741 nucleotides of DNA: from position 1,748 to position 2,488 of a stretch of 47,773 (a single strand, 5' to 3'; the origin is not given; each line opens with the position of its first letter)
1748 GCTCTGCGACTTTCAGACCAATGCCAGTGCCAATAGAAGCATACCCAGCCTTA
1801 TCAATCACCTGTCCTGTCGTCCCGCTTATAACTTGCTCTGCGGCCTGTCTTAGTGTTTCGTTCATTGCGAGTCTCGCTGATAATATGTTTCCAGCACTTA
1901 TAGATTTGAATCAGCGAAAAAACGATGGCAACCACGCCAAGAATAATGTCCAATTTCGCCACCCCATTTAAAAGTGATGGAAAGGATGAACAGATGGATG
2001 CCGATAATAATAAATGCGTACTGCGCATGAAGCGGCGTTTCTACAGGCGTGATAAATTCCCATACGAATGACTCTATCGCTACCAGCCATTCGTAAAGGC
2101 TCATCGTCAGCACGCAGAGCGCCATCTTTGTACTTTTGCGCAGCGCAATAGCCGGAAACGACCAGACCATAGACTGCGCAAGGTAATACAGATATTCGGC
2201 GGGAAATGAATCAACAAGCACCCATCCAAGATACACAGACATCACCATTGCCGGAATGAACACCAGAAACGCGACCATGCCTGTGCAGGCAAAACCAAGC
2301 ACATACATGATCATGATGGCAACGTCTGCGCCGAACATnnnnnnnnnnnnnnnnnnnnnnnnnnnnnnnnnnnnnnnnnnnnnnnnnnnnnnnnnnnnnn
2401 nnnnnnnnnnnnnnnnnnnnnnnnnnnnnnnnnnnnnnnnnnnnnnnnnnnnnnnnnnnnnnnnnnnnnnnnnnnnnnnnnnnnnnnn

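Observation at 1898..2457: Multi-pass membrane protein and coupled small basic protein inside the head-tail joining block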

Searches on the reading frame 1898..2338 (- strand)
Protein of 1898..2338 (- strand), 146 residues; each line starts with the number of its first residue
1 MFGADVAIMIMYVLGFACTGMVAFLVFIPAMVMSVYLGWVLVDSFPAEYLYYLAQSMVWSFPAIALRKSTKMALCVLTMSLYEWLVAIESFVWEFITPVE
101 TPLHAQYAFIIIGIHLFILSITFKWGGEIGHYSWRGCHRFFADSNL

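Call 4: search_protein_families(library=pfam, proteins=[window:1898-2338:-], max_evalue=0.1)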
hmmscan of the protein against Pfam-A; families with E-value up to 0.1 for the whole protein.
window:1898-2338:- (146 aa): 0 families

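Call 5: search_protein_families(library=phrogs, proteins=[window:1898-2338:-], max_evalue=0.01)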
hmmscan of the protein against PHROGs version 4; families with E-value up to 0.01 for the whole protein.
window:1898-2338:- (146 aa): 2 families
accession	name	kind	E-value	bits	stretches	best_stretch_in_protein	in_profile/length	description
phrog_14688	-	other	2e-96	321.2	1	1-146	1-146/146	lipoprotein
phrog_20960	-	unknown function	1.3e-05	26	1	8-126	30-148/179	-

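Call 12: find_related_loci(query=window:1898-2338:-, collection=viral_contigs, flank=4000)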
Query window:1898-2338:- (146 aa) in viral_contigs; peptide patterns used: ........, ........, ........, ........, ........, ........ (x = any residue, [..] = any of these).
38 stretches matched a pattern; 36 encode a relative of the query (tblastn E <= 1e-3); 34 distinct loci.
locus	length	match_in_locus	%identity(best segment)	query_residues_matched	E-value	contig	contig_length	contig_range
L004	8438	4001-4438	99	1-146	4e-95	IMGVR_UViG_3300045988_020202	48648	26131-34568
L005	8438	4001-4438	99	1-146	5e-95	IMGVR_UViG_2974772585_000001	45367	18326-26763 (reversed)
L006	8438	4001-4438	99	1-146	5e-94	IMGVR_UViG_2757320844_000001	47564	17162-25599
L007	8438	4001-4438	97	1-146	8e-94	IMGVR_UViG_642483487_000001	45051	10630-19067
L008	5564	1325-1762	99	1-146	8e-94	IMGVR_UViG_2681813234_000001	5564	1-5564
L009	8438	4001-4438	97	1-146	1e-92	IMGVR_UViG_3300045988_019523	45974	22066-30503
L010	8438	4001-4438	98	1-146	3e-92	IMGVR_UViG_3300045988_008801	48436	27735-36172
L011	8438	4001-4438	95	1-146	4e-92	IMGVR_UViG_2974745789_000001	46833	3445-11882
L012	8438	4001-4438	97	1-146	4e-92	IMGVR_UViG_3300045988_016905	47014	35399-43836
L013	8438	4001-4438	97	1-146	4e-92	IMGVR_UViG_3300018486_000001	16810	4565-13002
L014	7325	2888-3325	97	1-146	4e-92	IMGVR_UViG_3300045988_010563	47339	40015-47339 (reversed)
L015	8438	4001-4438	97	1-146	8e-92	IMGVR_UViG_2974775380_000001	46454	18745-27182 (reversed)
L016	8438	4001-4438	97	1-146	1e-91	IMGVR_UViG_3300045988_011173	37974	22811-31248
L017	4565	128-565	97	1-146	1e-91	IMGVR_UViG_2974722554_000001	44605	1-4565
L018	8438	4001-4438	95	1-146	8e-92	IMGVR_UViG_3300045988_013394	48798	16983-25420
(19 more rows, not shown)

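Call 13: search_dna_similar(query=window:1898-2338:-, collection=phages, mode=protein, rows=spread, max_rows=40, max_evalue=0.001)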
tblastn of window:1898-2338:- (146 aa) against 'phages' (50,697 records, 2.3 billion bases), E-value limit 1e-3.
Records with a match: 103; places in all: 103; records where one place covers at least 80% of the query: 100.
Best place of each record, by identity: >=99% 1; 95-99% 80; 90-95% 5; 80-90% 11; 60-80% 5; <60% 1.
By first word of the organism name: Salmonella 76; Escherichia 20; Shigella 4; Acinetobacter 1; Citrobacter 1; Yersinia 1.
By host as written in the record: - 18; Escherichia coli 10; Salmonella enterica 9; Salmonella enterica subsp. enterica serovar Typhimurium 9; Salmonella sp. 8; Salmonella enterica subsp. enterica serovar Enteritidis 4; Salmonella enterica subsp. enterica serovar Typhi 3; Salmonella enterica subsp. enterica serovar Typhimurium ST19 3; and 29 more.
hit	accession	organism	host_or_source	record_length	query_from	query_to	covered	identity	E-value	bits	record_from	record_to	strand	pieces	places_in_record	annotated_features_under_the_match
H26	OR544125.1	Acinetobacter phage vB_AbaM_AB4P2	Acinetobacter baumannii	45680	1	146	100%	99.3%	1e-81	266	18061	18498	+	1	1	lipoprotein | hypothetical protein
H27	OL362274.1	Escherichia phage HC6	Escherichia coli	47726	1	146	100%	98.6%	6e-81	264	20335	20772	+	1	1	hypothetical protein (x2)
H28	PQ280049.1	Escherichia phage HC8A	Escherichia coli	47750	1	146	100%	98.6%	6e-81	264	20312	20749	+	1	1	hypothetical protein (x2)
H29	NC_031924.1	Salmonella phage IME207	Klebsiella pneumoniae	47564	1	146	100%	98.6%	2e-80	263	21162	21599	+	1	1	lipoprotein | hypothetical protein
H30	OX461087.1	Escherichia phage EcoIv28_Lewi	wastewater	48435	1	146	100%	97.9%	1e-80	263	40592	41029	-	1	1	record has no annotation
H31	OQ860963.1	Salmonella phage ST65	Salmonella enterica subsp. enterica ...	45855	1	146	100%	97.3%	6e-81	264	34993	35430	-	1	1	hypothetical protein (x2)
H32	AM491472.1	Salmonella phage Vi II-E1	Salmonella enterica serovar Typhi Vi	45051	1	146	100%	97.3%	3e-80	262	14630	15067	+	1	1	hypothetical phage lipoprotein | 4 probable transmembrane helices predicted for VIP0022 by TMHMM2.0 at ... | Signal peptide predicted for VIP0022 by SignalP 2.0 HMM (Signal ... | PS00013 Prokaryotic membrane lipoprotein lipid attachment site.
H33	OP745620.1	Salmonella phage INT55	Salmonella sp.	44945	1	146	100%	97.3%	1e-79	260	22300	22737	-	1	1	hypothetical protein (x2)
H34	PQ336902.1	Salmonella phage CHRF_10023.1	Salmonella enterica subsp. enterica ...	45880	1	146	100%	97.3%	2e-79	260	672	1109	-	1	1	lipoprotein | hypothetical protein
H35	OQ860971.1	Salmonella phage ST46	Salmonella enterica subsp. enterica ...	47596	1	146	100%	96.6%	3e-80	262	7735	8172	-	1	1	hypothetical protein (x2)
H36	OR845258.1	Escherichia phage ECO95 1-6-1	Escherichia coli O157:H7 ATCC 43895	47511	1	146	100%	96.6%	8e-80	261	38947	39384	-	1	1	record has no annotation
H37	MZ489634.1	Salmonella phage D10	Salmonella enterica subsp. enterica ...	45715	1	146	100%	96.6%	3e-79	259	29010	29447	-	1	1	hypothetical protein (x2)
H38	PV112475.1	Salmonella phage LPST49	Salmonella sp. LST3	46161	1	146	100%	96.6%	3e-79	259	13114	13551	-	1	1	hypothetical protein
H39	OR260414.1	Salmonella phage PSH-1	Salmonella sp.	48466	1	146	100%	96.6%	5e-79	259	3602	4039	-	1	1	record has no annotation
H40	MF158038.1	Shigella phage Sf11 SMD-2017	Shigella flexneri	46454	1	146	100%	96.6%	4e-78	256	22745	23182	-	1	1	hypothetical protein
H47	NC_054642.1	Salmonella phage Seszw_1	Salmonella enterica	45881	1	146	100%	96.6%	1e-77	255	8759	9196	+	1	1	lipoprotein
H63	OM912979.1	Salmonella phage CF-SP1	Salmonella enterica subsp. enterica ...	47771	4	146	98%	72.7%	4e-57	196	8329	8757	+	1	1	hypothetical protein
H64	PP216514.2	Salmonella phage PHA46_2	Salmonella enterica subsp. enterica ...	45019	1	146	100%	66.4%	2e-40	149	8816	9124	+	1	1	lipoprotein | hypothetical protein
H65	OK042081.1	Yersinia phage vB_YenS_P400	Yersinia enterocolitica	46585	19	131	77%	48.3%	7e-24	101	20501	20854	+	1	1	lipoprotein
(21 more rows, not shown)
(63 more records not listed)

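Call 15: get_annotated_region(hit=H65, flank=5000)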
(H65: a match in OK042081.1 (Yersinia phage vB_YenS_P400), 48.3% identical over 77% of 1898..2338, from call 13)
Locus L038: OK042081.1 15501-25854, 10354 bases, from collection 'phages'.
description: Yersinia phage vB_YenS_P400, complete genome.
organism: Yersinia phage vB_YenS_P400 (NCBI taxid 2880895)
taxonomy: Viruses; Duplodnaviria; Heunggongvirae; Uroviricota; Caudoviricetes
host: Yersinia enterocolitica; source: feces (game); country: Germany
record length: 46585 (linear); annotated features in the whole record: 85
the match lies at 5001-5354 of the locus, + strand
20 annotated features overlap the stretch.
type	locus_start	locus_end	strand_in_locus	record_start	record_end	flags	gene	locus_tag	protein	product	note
CDS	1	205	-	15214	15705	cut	-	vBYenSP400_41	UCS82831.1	hypothetical protein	-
CDS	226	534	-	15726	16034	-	-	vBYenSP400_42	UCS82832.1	hypothetical protein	-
CDS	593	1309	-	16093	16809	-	-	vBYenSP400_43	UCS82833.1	hypothetical protein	-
CDS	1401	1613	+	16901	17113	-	-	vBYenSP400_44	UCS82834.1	hypothetical protein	-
CDS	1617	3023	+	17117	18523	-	-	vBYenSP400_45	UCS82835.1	prohead protease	-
CDS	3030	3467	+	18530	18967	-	-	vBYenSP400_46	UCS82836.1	capsid protein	-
CDS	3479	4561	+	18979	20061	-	-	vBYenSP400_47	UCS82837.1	major capsid protein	-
CDS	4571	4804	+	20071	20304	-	-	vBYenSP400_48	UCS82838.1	hypothetical protein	-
CDS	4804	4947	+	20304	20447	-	-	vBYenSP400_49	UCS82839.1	hypothetical protein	-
CDS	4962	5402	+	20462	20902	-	-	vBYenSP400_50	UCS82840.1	lipoprotein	-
CDS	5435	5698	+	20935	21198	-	-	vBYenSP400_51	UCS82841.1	hypothetical protein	-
CDS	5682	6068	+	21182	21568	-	-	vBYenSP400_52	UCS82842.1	virion structural protein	-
CDS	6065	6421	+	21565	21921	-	-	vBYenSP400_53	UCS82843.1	virion structural protein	-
CDS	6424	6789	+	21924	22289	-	-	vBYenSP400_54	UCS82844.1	tail component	-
CDS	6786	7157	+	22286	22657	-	-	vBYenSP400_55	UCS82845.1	virion structural protein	-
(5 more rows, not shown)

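Call 16: get_annotated_region(hit=H64, flank=4000)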
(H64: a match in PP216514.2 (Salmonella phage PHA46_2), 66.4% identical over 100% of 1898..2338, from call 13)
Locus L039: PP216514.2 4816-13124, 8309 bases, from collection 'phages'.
description: Salmonella phage PHA46_2, complete genome.
organism: Salmonella phage PHA46_2 (NCBI taxid 3118527)
taxonomy: Viruses; Duplodnaviria; Heunggongvirae; Uroviricota; Caudoviricetes; Skatevirus
host: Salmonella enterica subsp. enterica serovar Typhimurium 14028; source: Lerma Santiago River; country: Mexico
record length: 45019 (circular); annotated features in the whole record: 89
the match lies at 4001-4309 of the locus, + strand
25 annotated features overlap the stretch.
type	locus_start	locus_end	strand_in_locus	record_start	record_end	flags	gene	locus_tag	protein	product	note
CDS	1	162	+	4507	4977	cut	-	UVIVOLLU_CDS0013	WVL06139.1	head decoration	-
CDS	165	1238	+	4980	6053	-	-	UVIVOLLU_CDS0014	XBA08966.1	virion structural protein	-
CDS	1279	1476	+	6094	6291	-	-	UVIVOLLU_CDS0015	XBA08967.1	hypothetical protein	-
CDS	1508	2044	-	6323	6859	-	-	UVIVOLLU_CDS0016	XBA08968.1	hypothetical protein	-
CDS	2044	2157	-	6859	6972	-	-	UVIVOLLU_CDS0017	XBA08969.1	hypothetical protein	-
CDS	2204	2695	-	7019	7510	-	-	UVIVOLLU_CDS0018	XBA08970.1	hypothetical protein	-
CDS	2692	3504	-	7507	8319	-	-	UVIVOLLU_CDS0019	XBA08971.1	hypothetical protein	-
CDS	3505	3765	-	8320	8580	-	-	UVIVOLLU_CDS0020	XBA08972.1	hypothetical protein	-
CDS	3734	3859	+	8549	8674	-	-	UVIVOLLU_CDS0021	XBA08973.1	hypothetical protein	-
CDS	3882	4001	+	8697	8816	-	-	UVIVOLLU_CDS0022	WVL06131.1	hypothetical protein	-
CDS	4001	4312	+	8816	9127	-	-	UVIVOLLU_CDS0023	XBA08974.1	lipoprotein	-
CDS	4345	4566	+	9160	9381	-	-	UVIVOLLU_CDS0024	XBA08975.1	membrane protein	-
CDS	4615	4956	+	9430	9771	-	-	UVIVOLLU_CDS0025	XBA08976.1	hypothetical protein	-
CDS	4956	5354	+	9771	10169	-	-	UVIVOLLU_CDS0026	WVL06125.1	tail completion or Neck1 protein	-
CDS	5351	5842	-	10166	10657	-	-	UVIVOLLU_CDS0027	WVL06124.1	hypothetical protein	-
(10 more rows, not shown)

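Call 17: get_annotated_region(hit=H63, flank=4000)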
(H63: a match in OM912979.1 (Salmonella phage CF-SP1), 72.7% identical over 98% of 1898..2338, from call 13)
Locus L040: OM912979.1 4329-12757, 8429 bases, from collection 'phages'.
description: Salmonella phage CF-SP1, complete genome.
organism: Salmonella phage CF-SP1 (NCBI taxid 2935507)
taxonomy: Viruses; Duplodnaviria; Heunggongvirae; Uroviricota; Caudoviricetes; Swiduovirus
host: Salmonella enterica subsp. enterica serovar Paratyphi A; source: wastewater from chicken farm; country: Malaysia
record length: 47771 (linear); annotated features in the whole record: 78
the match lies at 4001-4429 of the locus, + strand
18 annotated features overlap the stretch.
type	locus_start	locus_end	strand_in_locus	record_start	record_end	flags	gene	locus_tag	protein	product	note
CDS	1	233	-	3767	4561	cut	-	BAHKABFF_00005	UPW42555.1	hypothetical protein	-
CDS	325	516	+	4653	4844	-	-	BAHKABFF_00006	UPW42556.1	hypothetical protein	-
CDS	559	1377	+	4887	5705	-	-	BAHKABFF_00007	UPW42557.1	hypothetical protein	-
CDS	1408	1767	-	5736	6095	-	-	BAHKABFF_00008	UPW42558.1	hypothetical protein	-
CDS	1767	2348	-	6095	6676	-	-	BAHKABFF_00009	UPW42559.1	hypothetical protein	-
CDS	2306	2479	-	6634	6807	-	-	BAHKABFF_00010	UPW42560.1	hypothetical protein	-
CDS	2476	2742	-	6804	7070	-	-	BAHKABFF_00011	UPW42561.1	hypothetical protein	-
CDS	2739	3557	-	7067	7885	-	-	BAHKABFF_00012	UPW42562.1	hypothetical protein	-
CDS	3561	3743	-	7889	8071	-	-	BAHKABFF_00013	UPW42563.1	hypothetical protein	-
CDS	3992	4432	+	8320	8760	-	-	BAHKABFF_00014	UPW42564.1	hypothetical protein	-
CDS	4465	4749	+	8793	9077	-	-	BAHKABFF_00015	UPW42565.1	hypothetical protein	-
CDS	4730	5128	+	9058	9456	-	-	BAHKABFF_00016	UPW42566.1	hypothetical protein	-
CDS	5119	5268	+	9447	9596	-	-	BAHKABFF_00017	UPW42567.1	hypothetical protein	-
CDS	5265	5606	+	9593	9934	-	-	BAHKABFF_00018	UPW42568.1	hypothetical protein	-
CDS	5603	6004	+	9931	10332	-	-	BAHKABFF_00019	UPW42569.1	hypothetical protein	-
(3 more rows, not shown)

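Call 19: find_homologous_proteins(query=window:1898-2338:-, max_evalue=0.001)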
Query window:1898-2338:- (146 aa): 48 proteins with E <= 0.001 among 52 candidates.
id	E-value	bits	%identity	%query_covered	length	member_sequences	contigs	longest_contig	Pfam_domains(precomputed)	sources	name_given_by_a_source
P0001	3.6e-87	308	97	100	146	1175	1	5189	-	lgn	-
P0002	7.1e-81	288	96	96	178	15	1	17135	-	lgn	-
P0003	7.2e-74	265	80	100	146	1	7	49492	-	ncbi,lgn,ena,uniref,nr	ncbi:hypothetical protein LPST10_00030 [Salmonella phage LPST10]|uniref:Uncharacterized protein n=5 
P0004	1.1e-72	261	79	100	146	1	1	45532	-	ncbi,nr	ncbi:hypothetical protein [Salmonella phage ZBSTP8]|nr:hypothetical protein [Salmonella phage ZBSTP8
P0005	1.8e-71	257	84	95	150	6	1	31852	-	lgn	-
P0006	6.5e-71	255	94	89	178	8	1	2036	-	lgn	-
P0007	3.3e-70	253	76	100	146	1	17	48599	-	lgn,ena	-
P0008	4.7e-70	253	76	100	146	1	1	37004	-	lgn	-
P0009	1.0e-69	252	75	100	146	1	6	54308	-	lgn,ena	-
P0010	1.2e-69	251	75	100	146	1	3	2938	-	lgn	-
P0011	1.3e-69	251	75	100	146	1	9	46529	-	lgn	-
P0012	1.4e-69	251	75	100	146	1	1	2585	-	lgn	-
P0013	1.8e-69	251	77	95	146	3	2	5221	-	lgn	-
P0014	1.9e-69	251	77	100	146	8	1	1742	-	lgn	-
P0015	2.2e-69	250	75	100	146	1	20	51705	-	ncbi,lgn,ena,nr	ncbi:MAG: hypothetical protein E7L15_17440 [Citrobacter portucalensis]|nr:hypothetical protein [Citr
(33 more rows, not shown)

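Call 29: predict_structure(alignment_id=A2)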
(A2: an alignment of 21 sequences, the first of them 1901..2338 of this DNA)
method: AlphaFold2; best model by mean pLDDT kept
length: 146 residues; sequences in the alignment: 21
mean_pLDDT: 76.2   pTM: 0.67
mean pLDDT of the five models: 76.2, 73.6, 71.7, 69.8, 62.6
residues with pLDDT >= 90: 8; 70-90: 106; 50-70: 12; < 50: 20
segments of 3 or more residues with pLDDT < 50: 127-146
pLDDT, mean of each block of 10 residues (from residue 1): 78 83 84 84 77 89 83 86 89 81 71 82 58 42 42
secondary structure, 60 per line:
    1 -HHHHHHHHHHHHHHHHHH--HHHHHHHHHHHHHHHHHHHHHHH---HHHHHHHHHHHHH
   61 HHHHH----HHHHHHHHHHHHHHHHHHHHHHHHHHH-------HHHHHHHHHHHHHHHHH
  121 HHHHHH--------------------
elements in order: H2-19 H22-44 H48-65 H70-96 H104-126

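Call 31: search_protein_representatives(alignment_id=A2)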
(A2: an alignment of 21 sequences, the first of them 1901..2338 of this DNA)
Query: 21 sequences, 146 profile positions. Proteins with E-value up to 0.001 (for the whole library): 9; up to 1e-10: 7; up to 1e-30: 4. The best 9 are listed.
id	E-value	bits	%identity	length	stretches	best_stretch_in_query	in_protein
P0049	8.0e-49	181.7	-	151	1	1-141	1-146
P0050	3.6e-40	153.6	-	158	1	1-146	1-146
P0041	9.3e-38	145.8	-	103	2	1-62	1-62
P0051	1.8e-36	141.6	-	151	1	1-139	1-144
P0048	7.2e-23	97.5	-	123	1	1-65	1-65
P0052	1.1e-14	70.9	-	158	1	1-133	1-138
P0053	2.7e-14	69.6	-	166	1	1-130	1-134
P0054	1.6e-05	41.2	-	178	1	17-121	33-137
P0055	3.6e-05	40.1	-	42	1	1-31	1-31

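Call 33: fold_search(model_id=the predicted structure, library=viral)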
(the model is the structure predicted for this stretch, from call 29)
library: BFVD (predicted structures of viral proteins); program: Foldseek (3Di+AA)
matches with E <= 10: 93; with E <= 0.001: 1
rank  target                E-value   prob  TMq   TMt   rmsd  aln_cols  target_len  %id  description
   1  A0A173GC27            6.4e-08  1.00  0.57  0.91   1.3        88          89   95  Uncharacterized protein [Salmonella phage 64795_sal3]
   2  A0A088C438            4.3e-03  1.00  0.63  0.54   5.8       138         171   16  (no name in the UniProt tables at hand)
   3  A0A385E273            7.4e-02  1.00  0.61  0.64   7.9       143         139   13  (no name in the UniProt tables at hand)
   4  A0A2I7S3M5            9.5e-02  1.00  0.57  0.53   5.3       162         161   15  (no name in the UniProt tables at hand)
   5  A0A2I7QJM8            1.8e-01  0.98  0.58  0.54   6.6       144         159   19  (no name in the UniProt tables at hand)
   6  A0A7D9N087            2.0e-01  0.95  0.45  0.45   6.1       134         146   10  (no name in the UniProt tables at hand)
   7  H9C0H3                3.0e-01  0.98  0.58  0.59   3.6       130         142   12  (no name in the UniProt tables at hand)
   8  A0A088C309            3.1e-01  0.95  0.56  0.52   4.6       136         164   13  (no name in the UniProt tables at hand)
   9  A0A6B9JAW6            6.1e-01  0.98  0.63  0.63   3.3       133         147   18  (no name in the UniProt tables at hand)
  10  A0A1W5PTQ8            8.3e-01  0.77  0.54  0.49   5.6       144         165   10  (no name in the UniProt tables at hand)
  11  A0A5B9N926            9.7e-01  0.87  0.56  0.54   3.7       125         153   11  (no name in the UniProt tables at hand)
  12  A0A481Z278            9.7e-01  0.47  0.41  0.29   7.1       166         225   15  Uncharacterized protein [Pithovirus LCPAC101]
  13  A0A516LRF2            1.1e+00  0.82  0.56  0.55   4.5       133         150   11  (no name in the UniProt tables at hand)
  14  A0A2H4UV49            1.1e+00  0.15  0.28  0.20  15.5       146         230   10  Uncharacterized protein [Bodo saltans virus]
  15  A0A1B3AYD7            1.1e+00  0.69  0.42  0.29   9.6       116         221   10  Uncharacterized protein [Gordonia phage Bantam]
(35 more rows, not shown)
